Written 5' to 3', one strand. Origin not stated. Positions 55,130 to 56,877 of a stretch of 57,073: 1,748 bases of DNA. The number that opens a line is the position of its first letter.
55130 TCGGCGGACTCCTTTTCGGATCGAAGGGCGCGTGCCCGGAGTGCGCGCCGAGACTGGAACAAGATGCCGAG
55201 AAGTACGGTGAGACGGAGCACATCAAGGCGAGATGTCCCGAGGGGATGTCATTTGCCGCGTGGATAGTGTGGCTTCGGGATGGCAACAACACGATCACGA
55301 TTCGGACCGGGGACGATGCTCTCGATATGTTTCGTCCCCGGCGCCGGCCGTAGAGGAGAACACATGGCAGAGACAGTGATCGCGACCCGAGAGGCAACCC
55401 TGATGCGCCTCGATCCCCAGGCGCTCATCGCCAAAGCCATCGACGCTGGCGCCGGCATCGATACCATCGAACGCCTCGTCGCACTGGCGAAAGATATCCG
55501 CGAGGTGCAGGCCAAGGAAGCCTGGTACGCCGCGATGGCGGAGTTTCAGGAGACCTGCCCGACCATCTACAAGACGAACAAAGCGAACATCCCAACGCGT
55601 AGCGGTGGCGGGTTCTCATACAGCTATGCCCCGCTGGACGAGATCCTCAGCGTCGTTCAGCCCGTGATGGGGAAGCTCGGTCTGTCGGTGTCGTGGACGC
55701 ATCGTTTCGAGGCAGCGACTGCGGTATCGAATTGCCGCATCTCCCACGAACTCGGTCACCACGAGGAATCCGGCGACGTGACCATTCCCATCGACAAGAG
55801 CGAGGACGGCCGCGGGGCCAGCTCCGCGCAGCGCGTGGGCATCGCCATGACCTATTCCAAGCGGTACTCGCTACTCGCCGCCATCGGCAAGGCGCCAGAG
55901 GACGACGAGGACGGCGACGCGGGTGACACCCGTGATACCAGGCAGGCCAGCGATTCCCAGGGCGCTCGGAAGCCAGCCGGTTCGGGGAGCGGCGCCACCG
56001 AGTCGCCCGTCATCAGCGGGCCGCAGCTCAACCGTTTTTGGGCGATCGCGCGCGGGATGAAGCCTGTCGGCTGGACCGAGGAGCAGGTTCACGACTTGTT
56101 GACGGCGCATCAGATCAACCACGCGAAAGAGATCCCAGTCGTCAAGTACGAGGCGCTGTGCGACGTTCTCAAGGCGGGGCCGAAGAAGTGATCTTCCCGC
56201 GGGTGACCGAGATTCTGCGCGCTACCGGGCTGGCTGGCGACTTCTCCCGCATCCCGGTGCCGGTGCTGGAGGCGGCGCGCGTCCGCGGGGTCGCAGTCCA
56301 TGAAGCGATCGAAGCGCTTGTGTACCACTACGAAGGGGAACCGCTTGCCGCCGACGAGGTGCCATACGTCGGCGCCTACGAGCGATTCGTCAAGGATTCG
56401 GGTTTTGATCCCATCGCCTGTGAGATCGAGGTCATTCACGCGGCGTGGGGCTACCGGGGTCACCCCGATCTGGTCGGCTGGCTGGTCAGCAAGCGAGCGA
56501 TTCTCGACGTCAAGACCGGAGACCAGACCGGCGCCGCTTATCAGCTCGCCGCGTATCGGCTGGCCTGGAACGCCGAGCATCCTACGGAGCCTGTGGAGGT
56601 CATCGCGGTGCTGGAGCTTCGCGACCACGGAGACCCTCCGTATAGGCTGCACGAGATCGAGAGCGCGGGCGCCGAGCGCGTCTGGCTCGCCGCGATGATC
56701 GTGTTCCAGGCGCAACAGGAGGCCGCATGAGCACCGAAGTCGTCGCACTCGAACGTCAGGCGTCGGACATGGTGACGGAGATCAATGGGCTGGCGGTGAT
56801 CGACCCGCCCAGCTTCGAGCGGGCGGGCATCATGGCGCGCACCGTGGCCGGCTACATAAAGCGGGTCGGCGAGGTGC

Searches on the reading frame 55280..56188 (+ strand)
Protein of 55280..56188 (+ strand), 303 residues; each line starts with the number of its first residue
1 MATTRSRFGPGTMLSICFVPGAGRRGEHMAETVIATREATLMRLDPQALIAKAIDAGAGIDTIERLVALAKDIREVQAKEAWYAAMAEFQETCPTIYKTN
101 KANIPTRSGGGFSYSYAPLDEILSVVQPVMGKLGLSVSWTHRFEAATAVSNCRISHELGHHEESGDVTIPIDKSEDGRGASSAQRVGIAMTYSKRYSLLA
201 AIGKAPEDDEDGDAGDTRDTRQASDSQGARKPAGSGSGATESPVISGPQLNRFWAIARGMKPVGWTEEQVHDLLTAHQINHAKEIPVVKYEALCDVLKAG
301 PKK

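Call 50: search_protein_families(library=pfam, proteins=[window:55280-56188:+], max_evalue=0.01)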
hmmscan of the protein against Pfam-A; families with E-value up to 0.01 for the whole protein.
window:55280-56188:+ (303 aa): 1 family
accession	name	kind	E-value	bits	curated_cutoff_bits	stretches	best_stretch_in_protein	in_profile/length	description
PF04404.17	ERF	-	4.9e-17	62.8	25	1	82-219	1-133/153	ERF superfamily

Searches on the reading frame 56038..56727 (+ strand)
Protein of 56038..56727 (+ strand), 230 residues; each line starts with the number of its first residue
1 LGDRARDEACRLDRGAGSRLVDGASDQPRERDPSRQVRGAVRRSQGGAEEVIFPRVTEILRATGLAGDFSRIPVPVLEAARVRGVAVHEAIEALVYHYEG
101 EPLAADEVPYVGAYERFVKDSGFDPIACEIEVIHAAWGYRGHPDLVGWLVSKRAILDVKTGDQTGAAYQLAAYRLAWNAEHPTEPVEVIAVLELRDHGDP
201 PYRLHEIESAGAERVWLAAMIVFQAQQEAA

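Call 50: search_protein_families(library=pfam, proteins=[window:56038-56727:+], max_evalue=0.01)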
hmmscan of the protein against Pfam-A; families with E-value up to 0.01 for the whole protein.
window:56038-56727:+ (230 aa): 1 family
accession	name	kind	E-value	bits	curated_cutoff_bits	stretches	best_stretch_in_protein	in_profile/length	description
PF12705.13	PDDEXK_1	-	0.00036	21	22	1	117-184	105-176/247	PD-(D/E)XK nuclease superfamily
